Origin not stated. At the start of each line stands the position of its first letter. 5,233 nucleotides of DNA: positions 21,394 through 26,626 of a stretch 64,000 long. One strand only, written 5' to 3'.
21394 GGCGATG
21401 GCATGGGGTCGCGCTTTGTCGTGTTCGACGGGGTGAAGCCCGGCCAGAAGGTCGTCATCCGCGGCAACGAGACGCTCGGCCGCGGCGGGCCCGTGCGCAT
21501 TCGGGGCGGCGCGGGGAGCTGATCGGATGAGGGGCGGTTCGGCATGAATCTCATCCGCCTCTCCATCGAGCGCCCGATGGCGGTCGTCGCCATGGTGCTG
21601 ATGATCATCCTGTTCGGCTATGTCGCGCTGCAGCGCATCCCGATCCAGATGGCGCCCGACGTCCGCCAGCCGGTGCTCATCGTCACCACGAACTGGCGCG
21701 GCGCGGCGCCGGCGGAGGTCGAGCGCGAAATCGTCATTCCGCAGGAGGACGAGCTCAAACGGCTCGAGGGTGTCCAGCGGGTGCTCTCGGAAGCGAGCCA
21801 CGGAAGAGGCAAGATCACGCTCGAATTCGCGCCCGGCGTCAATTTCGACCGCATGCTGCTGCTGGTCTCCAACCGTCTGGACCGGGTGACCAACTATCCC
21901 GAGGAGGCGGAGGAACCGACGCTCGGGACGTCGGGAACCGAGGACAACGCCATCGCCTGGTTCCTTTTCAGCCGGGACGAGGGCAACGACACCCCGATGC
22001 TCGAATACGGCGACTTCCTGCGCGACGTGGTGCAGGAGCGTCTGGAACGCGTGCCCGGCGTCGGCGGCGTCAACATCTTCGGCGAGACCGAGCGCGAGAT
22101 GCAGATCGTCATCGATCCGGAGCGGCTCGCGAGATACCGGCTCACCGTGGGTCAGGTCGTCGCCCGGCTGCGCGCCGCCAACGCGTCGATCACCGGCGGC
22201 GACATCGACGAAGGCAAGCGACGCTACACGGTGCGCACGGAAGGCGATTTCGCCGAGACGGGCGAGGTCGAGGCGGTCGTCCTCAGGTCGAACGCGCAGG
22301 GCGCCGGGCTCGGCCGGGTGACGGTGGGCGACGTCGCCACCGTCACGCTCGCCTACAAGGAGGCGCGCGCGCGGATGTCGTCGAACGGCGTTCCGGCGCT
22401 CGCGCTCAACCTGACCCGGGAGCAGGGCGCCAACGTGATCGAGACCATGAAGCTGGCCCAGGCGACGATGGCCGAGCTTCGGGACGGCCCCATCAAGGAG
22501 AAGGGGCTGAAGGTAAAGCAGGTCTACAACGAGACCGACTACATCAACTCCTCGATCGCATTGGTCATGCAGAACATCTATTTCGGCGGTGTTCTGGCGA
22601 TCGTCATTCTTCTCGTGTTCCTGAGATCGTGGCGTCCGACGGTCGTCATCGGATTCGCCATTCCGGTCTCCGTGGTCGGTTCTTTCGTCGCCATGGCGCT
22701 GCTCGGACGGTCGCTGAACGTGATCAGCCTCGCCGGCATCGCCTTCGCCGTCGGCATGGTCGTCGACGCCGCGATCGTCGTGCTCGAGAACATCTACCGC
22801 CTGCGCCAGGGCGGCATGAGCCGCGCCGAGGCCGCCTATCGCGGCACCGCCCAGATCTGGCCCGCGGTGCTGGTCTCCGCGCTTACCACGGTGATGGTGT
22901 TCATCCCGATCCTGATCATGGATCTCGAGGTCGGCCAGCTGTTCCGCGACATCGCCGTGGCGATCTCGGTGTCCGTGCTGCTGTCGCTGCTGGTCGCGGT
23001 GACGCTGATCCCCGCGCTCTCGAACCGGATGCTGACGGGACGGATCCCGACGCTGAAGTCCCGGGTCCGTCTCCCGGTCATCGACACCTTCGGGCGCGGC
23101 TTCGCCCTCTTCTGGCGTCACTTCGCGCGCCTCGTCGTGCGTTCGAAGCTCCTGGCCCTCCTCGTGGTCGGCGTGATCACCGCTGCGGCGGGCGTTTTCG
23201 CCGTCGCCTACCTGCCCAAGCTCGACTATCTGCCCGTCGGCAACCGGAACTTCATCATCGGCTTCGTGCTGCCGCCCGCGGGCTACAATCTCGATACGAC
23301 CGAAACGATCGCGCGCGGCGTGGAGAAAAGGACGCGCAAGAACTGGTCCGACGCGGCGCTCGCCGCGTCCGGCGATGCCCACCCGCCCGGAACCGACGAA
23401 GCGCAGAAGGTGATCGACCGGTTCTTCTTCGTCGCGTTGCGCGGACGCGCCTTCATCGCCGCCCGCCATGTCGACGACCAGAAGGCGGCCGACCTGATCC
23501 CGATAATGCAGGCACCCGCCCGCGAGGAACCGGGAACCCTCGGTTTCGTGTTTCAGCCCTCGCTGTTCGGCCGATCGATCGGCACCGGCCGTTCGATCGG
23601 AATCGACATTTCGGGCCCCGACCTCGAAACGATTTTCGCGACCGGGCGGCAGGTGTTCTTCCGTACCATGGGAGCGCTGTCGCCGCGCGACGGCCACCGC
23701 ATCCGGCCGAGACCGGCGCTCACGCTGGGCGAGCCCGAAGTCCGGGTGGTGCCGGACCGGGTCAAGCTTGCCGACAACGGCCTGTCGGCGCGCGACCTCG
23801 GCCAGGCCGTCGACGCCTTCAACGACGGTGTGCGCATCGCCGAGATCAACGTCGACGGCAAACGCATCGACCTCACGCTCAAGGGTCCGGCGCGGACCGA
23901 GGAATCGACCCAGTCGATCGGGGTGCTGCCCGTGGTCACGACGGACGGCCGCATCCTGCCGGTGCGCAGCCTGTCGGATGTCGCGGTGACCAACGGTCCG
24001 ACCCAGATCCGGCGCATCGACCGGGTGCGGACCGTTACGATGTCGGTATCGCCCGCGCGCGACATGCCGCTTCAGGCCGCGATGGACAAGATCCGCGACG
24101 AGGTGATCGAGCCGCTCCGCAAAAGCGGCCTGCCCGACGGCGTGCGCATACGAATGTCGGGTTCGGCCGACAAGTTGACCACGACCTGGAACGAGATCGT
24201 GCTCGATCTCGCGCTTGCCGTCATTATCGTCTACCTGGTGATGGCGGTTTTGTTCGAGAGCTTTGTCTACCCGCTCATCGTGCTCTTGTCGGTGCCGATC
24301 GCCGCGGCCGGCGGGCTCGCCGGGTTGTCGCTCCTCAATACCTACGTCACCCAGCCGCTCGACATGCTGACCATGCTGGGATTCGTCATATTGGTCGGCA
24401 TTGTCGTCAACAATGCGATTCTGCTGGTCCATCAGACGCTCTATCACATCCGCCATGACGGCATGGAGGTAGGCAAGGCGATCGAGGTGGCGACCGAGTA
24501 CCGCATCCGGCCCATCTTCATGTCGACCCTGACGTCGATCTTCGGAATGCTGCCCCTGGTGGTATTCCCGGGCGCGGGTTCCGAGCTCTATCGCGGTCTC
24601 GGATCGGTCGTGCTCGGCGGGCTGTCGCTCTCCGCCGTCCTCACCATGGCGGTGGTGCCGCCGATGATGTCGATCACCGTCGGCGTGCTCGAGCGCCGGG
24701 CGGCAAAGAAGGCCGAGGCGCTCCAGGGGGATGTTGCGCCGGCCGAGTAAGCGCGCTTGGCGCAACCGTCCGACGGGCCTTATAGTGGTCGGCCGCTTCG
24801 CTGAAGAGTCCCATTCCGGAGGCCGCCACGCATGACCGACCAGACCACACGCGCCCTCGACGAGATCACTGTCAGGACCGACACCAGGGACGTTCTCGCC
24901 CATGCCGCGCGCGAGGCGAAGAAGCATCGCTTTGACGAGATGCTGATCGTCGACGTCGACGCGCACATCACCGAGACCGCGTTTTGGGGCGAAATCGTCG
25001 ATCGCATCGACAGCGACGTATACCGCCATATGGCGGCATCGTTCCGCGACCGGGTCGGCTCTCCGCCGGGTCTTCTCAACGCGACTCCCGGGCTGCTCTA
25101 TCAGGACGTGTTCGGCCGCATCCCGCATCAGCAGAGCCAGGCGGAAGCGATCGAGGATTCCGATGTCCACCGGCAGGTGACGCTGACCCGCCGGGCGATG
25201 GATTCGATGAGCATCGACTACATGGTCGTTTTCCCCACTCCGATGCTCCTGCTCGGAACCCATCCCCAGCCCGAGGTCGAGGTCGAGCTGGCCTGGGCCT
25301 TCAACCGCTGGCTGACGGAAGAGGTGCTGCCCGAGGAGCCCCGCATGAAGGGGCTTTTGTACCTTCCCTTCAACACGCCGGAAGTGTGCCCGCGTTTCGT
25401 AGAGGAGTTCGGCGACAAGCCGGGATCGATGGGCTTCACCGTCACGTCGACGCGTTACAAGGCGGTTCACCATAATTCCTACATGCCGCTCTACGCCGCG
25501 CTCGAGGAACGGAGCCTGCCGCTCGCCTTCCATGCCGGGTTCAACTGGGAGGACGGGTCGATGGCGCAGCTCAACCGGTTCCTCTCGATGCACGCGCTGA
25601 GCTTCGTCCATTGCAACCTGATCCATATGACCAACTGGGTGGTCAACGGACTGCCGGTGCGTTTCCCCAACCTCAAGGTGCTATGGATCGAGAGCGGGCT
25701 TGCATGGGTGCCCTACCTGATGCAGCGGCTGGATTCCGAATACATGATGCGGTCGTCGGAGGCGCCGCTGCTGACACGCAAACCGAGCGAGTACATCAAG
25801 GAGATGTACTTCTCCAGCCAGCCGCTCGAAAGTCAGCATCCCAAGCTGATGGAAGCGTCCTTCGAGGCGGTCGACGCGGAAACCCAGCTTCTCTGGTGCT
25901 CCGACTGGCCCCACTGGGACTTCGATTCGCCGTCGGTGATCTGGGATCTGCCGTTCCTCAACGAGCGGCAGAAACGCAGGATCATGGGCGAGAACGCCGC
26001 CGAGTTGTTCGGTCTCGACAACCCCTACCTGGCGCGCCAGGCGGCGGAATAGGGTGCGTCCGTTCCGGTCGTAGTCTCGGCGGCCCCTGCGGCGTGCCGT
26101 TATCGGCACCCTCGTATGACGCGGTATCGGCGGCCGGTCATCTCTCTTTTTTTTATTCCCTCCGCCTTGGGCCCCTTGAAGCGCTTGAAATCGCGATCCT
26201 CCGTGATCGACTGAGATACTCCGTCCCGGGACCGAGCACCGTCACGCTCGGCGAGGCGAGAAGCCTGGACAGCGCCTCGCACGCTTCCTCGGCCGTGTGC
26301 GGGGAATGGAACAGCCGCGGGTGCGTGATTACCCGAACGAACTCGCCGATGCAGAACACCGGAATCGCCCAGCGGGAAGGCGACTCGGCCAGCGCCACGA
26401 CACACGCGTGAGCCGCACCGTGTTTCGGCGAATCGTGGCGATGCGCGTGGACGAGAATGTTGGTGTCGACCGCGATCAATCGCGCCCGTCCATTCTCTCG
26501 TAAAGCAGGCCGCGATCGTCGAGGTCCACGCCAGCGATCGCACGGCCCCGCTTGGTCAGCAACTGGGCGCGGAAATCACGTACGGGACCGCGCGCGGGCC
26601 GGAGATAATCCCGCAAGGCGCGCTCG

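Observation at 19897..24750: RND efflux adaptor fused to four EF-hand Ca2+-binding loops: candidate calcium-sensing efflux system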

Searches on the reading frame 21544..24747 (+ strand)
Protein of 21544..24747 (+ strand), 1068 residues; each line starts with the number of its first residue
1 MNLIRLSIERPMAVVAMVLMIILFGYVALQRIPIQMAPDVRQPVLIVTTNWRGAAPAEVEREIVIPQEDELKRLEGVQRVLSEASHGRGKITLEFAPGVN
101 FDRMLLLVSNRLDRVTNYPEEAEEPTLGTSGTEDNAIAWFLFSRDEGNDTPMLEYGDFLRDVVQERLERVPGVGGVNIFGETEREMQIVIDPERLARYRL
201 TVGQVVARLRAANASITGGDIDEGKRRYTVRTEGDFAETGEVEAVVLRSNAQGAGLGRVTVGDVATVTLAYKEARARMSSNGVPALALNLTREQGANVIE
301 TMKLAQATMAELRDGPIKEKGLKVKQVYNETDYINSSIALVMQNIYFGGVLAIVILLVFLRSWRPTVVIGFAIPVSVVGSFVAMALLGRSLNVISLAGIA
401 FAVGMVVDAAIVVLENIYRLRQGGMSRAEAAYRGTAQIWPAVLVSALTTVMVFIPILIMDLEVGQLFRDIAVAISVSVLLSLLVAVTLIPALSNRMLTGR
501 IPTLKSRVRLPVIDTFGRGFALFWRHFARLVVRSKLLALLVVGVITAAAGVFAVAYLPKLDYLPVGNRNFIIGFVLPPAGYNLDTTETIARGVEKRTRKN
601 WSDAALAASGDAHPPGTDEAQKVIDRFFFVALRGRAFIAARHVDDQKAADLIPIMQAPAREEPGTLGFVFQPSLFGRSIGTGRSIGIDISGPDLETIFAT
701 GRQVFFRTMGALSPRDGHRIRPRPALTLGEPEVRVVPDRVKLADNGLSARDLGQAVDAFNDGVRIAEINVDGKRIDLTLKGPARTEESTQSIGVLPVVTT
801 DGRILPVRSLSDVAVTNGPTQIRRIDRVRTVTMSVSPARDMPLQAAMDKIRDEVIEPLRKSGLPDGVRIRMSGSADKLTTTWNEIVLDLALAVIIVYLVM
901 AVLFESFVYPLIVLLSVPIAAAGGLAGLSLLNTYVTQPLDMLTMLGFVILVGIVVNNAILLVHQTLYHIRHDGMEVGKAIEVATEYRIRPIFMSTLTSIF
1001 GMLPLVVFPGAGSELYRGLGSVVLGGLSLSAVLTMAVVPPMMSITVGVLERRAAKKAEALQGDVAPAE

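Call 3: search_protein_families(library=pfam, proteins=[window:21544-24747:+], max_evalue=0.01)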
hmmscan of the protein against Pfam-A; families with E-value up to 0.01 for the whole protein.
window:21544-24747:+ (1068 aa): 2 families
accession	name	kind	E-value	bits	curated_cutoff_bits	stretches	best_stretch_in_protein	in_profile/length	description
PF00873.25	ACR_tran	-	8.9e-204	679.6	28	1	4-1041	2-1016/1021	AcrB/AcrD/AcrF family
PF03176.21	MMPL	-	1.4e-13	50.9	20.5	2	349-533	153-328/333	MMPL family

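Call 4: search_protein_families(library=ncbifam, proteins=[window:21544-24747:+], max_evalue=0.01)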
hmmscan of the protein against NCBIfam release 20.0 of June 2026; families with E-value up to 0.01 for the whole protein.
window:21544-24747:+ (1068 aa): 22 families
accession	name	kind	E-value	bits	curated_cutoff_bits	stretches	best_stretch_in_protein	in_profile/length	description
NF033617.1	RND_permease_2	subfamily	1.9e-174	582.3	1250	1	5-1042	2-1004/1009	multidrug efflux RND transporter permease subunit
NF000282.2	RND_permease_1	subfamily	4.1e-150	501.7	1250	1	7-1040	4-1022/1029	multidrug efflux RND transporter permease subunit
TIGR00915.1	2A0602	subfamily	5.3e-130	435.1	940.35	1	6-1060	4-1043/1050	efflux RND transporter permease subunit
NF007905.0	PRK10614.1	equivalog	1e-113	381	1774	2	1-575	1-564/1025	multidrug efflux RND transporter permease subunit MdtC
NF007798.0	PRK10503.1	equivalog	5.6e-101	338.8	1584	2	5-578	14-577/1040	MdtB/MuxB family multidrug efflux RND transporter permease subunit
NF007133.0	PRK09579.1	equivalog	8.1e-99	331.5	1763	2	3-497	3-489/1017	multidrug efflux RND transporter permease subunit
NF007131.0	PRK09577.1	equivalog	1.9e-94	317.2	1768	2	4-601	2-599/1045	multidrug efflux RND transporter permease subunit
TIGR00914.1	2A0601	subfamily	8e-94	315.2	701.45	1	3-1048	5-1038/1051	CusA/CzcA family heavy metal efflux RND transporter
NF007842.1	PRK10555.1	equivalog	1.6e-89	301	1854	1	6-1042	4-1023/1036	multidrug efflux RND transporter permease AcrD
NF000037.1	RND_perm_OqxB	exception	2.9e-86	290.2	2200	1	1-1052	1-1040/1050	multidrug efflux RND transporter permease subunit OqxB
NF011706.2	PRK15127.1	equivalog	7.7e-76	255.8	2150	1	7-1060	5-1040/1049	multidrug efflux RND transporter permease subunit AcrB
TIGR00833.1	actII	subfamily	3e-17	62.2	874.7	2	342-549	175-375/910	MMPL family RND transporter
TIGR00921.1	2A067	subfamily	3.9e-14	51.6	351.9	2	348-500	201-350/733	hydrophobe/amphiphile efflux-3 (HAE3) family transporter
TIGR00916.1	2A0604s01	subfamily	7.6e-10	38.8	148.6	2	350-486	95-231/231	SecD/SecF family protein translocase subunit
TIGR03480.1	HpnN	hypoth_equivalog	1.4e-07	29.9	751.85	2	842-1055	226-433/862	hopanoid biosynthesis associated RND transporter like protein HpnN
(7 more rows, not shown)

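Call 17: search_solved_structures(query=window:21544-24747:+, max_evalue=1e-20, show_alignments=0)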
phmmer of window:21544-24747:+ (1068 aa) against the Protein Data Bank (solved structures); distinct sequences matched with E-value up to 1e-20: 81 (the best 60 are shown).
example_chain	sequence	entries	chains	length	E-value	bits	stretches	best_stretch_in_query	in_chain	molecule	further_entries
8yr0_A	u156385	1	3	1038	4.3e-100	339.4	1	2-1027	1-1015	Cation/multidrug efflux pump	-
7wlv_A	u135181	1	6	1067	1.6e-95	324.4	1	1-1045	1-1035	Efflux pump membrane transporter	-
8zxs_A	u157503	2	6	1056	1e-88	301.8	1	2-1052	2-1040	Efflux pump membrane transporter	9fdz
7cz9_A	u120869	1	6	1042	2e-88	300.8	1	2-1048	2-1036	Efflux pump membrane transporter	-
9lyq_B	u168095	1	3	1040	6.9e-87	295.7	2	5-579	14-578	Multidrug resistance protein MdtB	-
5t0o_A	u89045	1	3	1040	8.6e-86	292.1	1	6-1041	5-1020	CmeB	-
5lq3_A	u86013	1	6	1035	9.9e-86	291.9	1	6-1040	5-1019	CmeB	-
6vks_A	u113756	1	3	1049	8.5e-82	278.9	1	5-1042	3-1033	Efflux pump membrane transporter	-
8deu_A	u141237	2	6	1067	9.8e-82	278.7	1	5-1045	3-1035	Efflux pump membrane transporter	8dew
6vkt_A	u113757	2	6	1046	2.1e-81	277.6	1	5-1041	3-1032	Efflux pump membrane transporter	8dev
4mt1_A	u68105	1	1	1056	2.4e-81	277.4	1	5-1045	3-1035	Drug efflux protein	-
8gjj_B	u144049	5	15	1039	5.2e-81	276.3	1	6-1041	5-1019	Efflux pump membrane transporter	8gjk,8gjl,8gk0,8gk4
7m4p_A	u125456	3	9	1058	1.2e-80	275.1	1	6-589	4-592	Efflux pump membrane transporter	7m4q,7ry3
7wls_A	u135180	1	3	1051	2.4e-80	274.1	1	6-1046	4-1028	Efflux pump membrane transporter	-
8z1u_A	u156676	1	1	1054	1.8e-79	271.2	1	5-1051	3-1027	Efflux pump membrane transporter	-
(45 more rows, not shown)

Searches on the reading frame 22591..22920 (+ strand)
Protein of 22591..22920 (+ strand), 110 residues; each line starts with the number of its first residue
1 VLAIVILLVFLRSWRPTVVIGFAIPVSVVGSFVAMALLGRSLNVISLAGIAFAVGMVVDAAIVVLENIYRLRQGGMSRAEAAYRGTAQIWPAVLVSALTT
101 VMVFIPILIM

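Call 19: search_solved_structures(query=window:22591-22920:+, max_evalue=0.001, show_alignments=5)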
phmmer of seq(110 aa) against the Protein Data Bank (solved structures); distinct sequences matched with E-value up to 0.001: 80 (the best 60 are shown).
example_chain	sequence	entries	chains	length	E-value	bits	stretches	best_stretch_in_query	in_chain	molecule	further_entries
7wlv_A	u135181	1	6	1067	7.9e-22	80.8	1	2-110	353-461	Efflux pump membrane transporter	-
8yr0_A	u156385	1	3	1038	3.9e-21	78.6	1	2-110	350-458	Cation/multidrug efflux pump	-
9lyq_B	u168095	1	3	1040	1.8e-20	76.5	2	2-110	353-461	Multidrug resistance protein MdtB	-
7cz9_A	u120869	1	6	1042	7.6e-20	74.5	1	1-108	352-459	Efflux pump membrane transporter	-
8zxs_A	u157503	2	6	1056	7.9e-20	74.4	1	1-108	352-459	Efflux pump membrane transporter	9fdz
22xk_B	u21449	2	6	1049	6.2e-19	71.5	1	2-108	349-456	MexBYB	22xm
3w9i_A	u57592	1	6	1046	6.3e-19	71.5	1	2-108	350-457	Multidrug resistance protein MexB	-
2v50_A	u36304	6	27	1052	6.5e-19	71.5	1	2-108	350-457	MULTIDRUG RESISTANCE PROTEIN MEXB | Efflux pump membrane transporter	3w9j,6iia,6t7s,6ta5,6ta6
21fo_A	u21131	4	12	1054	6.5e-19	71.5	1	2-108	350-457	Multidrug resistance protein MexB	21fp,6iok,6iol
7wls_A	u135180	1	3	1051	2.9e-18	69.4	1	1-108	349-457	Efflux pump membrane transporter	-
8gjj_B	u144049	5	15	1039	8.5e-17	64.7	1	2-108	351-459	Efflux pump membrane transporter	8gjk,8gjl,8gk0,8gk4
5lq3_A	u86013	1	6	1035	2.6e-16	63.1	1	1-108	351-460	CmeB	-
5t0o_A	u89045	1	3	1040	2.7e-16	63.1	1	1-108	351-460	CmeB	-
8f3e_A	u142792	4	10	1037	3.6e-16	62.7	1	2-108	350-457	Efflux pump membrane transporter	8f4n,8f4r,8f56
9e9f_B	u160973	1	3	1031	4.9e-16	62.3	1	2-108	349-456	Efflux pump membrane transporter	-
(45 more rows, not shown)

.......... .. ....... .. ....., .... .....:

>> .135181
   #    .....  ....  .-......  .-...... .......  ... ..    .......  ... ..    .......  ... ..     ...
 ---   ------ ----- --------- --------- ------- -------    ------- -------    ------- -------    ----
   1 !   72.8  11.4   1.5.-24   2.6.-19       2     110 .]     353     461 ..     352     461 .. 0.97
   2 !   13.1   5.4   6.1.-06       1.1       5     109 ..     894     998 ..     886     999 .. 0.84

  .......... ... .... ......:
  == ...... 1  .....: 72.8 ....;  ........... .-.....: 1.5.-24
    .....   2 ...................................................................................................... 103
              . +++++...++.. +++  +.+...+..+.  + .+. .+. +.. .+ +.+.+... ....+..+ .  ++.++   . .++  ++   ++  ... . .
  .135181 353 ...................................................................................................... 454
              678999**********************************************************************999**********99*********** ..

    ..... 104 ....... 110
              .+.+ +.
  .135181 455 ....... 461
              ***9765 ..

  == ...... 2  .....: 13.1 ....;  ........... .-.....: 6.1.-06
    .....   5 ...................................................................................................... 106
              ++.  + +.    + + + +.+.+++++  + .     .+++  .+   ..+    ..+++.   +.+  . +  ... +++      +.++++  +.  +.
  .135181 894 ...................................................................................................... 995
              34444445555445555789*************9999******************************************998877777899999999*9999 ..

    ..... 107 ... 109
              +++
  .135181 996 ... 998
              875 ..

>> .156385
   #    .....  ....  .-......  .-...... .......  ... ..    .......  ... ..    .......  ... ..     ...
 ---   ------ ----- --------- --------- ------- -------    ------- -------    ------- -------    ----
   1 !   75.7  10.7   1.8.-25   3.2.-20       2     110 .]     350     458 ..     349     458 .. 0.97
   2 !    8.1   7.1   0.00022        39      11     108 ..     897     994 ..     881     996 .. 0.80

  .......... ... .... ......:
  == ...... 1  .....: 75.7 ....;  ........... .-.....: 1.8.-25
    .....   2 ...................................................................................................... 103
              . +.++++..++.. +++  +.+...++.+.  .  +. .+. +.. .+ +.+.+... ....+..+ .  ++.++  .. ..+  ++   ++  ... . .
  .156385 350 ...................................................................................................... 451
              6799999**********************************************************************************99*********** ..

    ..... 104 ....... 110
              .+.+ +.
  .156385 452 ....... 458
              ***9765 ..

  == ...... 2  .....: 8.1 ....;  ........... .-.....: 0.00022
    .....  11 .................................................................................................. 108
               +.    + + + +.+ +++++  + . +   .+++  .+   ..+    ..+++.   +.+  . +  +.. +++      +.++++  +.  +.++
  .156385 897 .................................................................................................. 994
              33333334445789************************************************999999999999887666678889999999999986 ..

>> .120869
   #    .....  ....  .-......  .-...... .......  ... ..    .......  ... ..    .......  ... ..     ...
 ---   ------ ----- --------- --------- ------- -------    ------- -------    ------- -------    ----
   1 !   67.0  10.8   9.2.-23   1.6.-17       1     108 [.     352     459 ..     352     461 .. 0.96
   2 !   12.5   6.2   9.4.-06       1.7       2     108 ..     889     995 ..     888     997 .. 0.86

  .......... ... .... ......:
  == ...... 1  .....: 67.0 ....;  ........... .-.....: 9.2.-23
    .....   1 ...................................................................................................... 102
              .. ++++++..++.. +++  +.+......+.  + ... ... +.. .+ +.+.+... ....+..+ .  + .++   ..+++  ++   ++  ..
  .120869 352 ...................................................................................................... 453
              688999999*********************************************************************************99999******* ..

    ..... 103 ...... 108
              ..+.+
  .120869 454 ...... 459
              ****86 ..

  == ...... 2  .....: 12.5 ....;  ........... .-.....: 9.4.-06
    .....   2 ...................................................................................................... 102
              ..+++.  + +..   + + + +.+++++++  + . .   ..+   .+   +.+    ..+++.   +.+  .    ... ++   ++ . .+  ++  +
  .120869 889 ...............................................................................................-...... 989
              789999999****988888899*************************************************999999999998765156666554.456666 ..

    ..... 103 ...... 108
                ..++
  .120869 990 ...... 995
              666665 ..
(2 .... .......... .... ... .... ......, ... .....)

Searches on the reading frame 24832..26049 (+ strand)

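Call 3: search_protein_families(library=pfam, proteins=[window:24832-26049:+], max_evalue=0.01)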
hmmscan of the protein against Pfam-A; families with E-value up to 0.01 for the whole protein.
window:24832-26049:+ (406 aa): 2 families
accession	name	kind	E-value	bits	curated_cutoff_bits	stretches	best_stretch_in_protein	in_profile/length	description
PF04909.20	Amidohydro_2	-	1.3e-22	81.4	26.4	1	121-395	26-289/289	Amidohydrolase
PF01063.24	Aminotran_4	-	0.0041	17.4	28.5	1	12-51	113-152/223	Amino-transferase class IV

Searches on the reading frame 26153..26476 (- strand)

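Call 56: search_protein_families(library=pfam, proteins=[window:26153-26476:-], max_evalue=0.0001)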
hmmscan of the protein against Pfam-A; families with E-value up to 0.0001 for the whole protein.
window:26153-26476:- (107 aa): 1 family
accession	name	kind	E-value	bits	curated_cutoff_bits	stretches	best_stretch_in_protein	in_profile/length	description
PF01850.27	PIN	-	5.7e-05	24.1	23.6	1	1-95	1-84/120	PIN domain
